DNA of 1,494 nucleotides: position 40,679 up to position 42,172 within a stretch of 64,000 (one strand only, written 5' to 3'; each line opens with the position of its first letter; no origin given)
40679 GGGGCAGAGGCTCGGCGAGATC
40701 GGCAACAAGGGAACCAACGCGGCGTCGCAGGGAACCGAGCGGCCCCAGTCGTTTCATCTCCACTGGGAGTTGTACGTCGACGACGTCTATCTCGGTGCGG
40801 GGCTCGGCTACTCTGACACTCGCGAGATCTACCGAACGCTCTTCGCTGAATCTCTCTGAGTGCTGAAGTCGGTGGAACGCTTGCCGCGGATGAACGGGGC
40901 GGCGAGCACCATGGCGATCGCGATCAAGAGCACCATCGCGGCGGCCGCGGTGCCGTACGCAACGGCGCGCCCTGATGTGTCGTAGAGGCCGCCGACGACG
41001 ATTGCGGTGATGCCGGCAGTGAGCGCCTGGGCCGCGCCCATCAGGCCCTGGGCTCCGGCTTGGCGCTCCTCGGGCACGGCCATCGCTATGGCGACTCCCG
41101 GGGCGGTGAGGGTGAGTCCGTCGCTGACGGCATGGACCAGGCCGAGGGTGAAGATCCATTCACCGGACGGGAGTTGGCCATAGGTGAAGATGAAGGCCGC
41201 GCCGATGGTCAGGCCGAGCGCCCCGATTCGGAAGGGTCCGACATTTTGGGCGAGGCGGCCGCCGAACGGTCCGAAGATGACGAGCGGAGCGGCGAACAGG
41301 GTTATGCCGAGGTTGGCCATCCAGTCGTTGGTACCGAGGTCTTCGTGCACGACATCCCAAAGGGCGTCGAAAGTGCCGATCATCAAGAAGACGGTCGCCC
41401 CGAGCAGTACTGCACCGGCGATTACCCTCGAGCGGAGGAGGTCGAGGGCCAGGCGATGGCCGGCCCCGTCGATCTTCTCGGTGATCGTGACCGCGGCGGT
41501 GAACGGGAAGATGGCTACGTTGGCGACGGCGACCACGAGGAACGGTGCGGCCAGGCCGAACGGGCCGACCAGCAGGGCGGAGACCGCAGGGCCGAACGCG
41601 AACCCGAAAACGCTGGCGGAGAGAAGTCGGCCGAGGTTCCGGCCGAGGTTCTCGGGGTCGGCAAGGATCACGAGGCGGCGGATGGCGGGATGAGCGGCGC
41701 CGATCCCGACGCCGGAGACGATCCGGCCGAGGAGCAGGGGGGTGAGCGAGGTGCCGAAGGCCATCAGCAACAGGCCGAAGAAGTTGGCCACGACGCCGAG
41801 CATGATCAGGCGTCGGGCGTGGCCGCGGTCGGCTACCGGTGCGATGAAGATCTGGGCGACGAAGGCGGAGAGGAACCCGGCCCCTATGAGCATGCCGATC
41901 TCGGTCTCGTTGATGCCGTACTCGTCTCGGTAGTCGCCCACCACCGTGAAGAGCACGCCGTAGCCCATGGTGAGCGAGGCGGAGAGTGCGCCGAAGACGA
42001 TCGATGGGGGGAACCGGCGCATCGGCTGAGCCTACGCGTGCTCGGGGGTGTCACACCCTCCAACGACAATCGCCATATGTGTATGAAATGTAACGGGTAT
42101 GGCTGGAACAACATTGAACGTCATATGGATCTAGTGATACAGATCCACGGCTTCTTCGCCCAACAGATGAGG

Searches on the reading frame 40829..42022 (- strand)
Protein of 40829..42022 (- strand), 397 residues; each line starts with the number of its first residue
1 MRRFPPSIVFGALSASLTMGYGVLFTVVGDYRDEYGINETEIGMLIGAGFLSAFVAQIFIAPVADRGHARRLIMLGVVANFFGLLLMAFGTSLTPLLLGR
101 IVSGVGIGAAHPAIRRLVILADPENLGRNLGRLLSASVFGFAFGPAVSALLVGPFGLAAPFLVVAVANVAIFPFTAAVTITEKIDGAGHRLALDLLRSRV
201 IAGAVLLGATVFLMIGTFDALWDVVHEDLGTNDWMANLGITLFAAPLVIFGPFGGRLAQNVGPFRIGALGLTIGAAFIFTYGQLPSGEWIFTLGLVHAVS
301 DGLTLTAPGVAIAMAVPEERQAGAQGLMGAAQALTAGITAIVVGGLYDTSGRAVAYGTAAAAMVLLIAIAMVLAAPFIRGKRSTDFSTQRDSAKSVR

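Call 79: search_protein_families(library=pfam, proteins=[window:40829-42022:-], max_evalue=0.00001)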
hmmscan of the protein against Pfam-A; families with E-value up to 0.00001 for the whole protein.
window:40829-42022:- (397 aa): 2 families
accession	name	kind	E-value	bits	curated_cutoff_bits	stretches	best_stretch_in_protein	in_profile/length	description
PF07690.21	MFS_1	-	2e-33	116.2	33.4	2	15-213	6-220/347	Major Facilitator Superfamily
PF12832.13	MFS_1_like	-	3.9e-06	26.6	25.2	0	7-151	214-357/373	MFS_1 like family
